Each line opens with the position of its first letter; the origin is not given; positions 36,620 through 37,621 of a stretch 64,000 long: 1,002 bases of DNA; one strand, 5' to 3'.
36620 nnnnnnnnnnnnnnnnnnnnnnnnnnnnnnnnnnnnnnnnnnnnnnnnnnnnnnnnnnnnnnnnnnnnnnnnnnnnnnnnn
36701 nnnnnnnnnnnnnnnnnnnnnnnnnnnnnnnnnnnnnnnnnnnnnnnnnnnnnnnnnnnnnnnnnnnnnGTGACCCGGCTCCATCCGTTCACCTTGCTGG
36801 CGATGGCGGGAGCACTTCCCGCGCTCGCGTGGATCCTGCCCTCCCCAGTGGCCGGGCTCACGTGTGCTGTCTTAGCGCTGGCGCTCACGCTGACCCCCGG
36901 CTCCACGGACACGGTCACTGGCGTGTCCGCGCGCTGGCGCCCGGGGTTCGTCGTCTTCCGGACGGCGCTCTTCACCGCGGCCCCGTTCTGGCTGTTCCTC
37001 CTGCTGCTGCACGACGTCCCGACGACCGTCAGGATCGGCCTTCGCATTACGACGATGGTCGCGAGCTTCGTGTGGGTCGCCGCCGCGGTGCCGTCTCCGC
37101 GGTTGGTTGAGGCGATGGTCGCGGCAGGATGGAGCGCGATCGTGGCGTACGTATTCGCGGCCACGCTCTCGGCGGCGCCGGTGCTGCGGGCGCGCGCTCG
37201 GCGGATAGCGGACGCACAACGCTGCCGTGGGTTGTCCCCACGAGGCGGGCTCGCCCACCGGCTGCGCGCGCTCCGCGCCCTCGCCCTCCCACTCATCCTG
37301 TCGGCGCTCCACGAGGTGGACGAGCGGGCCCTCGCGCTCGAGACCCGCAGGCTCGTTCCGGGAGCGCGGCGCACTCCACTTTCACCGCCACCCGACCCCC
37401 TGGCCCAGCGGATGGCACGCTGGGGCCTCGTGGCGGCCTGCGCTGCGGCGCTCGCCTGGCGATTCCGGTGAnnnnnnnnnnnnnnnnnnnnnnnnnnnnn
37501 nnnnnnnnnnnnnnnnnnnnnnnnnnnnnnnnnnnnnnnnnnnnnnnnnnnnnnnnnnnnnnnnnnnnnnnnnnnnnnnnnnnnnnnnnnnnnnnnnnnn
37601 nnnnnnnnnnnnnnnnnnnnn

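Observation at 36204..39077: Dedicated ECF-type transporter whose two ATPases predict one consensus and one fully degenerate nucleotide site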

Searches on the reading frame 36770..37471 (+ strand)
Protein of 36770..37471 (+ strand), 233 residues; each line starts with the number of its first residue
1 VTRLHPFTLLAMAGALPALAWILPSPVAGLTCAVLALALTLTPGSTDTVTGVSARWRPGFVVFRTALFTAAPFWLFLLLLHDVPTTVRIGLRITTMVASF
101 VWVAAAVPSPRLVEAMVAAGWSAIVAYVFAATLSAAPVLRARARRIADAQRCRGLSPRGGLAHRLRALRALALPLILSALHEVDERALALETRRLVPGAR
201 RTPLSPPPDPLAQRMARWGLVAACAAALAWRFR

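Call 4: search_protein_families(library=pfam, proteins=[window:36770-37471:+], max_evalue=1)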
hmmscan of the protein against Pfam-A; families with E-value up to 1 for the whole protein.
window:36770-37471:+ (233 aa): 1 family
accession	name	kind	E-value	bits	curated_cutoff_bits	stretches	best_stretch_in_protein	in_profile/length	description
PF02361.21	CbiQ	-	9.5e-10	38.9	25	1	12-193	16-206/216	Cobalt transport protein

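Call 5: search_protein_families(library=ncbifam, proteins=[window:36770-37471:+], max_evalue=1)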
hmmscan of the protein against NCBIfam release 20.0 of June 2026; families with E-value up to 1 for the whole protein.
window:36770-37471:+ (233 aa): 1 family
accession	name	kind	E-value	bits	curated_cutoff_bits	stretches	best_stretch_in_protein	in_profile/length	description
TIGR02454.1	ECF_T_CbiQ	equivalog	0.025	14.4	111.8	1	81-193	90-200/200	cobalt ECF transporter T component CbiQ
